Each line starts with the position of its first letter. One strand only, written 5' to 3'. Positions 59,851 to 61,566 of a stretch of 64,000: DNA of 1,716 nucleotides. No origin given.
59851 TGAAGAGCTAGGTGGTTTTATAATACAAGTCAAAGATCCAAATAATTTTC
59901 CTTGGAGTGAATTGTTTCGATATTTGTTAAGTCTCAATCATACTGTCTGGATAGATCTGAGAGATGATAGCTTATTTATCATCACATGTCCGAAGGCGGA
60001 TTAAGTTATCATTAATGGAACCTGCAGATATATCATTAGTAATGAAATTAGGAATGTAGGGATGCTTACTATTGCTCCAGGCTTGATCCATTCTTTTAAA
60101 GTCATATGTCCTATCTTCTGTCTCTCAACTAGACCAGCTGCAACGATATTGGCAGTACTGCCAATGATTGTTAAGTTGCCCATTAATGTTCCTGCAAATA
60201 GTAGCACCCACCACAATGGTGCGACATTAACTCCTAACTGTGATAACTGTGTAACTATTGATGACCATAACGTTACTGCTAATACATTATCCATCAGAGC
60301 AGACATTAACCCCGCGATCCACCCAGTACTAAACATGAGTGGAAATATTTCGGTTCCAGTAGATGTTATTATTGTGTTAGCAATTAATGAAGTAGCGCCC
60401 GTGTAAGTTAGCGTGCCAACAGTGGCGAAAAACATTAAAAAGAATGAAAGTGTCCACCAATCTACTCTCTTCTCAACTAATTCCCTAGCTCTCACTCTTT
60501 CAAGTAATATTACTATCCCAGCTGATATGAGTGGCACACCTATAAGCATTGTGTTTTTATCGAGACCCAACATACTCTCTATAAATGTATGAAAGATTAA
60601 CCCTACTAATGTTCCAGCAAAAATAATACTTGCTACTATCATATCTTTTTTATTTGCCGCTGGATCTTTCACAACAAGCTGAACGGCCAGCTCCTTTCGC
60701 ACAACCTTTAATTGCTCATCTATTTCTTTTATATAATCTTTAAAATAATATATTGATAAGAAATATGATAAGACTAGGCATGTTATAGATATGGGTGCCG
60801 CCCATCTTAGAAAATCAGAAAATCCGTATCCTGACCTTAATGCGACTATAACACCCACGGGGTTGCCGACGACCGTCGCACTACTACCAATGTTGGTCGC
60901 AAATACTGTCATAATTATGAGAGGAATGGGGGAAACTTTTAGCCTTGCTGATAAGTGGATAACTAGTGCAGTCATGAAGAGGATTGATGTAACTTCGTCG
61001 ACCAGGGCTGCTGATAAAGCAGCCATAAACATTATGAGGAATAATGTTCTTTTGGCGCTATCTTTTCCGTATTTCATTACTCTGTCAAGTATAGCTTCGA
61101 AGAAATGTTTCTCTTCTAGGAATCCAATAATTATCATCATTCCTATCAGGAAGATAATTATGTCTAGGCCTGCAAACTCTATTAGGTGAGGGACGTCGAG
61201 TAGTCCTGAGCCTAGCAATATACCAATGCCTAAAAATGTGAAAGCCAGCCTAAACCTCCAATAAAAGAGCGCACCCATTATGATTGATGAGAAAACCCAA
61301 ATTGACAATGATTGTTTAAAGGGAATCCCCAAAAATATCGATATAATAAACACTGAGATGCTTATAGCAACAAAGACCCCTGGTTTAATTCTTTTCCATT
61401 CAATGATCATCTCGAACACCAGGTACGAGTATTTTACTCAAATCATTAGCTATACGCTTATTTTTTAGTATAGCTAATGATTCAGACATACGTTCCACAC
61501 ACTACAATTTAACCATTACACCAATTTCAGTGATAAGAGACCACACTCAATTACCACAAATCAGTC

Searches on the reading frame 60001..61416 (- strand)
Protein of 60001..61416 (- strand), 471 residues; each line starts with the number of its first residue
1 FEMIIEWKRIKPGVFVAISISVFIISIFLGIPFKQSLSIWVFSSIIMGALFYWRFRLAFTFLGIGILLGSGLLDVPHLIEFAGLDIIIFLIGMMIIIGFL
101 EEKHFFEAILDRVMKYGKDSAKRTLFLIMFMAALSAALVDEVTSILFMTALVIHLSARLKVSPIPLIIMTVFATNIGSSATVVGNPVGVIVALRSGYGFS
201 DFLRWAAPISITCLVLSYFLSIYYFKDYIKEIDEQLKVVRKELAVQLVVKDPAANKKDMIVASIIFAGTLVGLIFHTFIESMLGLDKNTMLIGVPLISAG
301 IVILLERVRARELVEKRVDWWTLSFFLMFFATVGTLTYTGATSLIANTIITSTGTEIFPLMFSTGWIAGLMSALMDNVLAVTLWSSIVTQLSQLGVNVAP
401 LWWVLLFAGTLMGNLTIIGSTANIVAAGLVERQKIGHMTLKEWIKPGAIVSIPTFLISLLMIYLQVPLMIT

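Call 25: search_protein_families(library=pfam, proteins=[window:60001-61416:-], max_evalue=0.01)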
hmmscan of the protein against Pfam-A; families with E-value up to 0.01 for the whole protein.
window:60001-61416:- (471 aa): 2 families
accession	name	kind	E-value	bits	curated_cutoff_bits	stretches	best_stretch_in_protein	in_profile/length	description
PF03600.22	CitMHS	-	3.9e-48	164.7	31.9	1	54-408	8-336/336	Citrate transporter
PF02040.21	ArsB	-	4.7e-07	29.9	22.2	1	89-464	57-421/423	Arsenical pump membrane protein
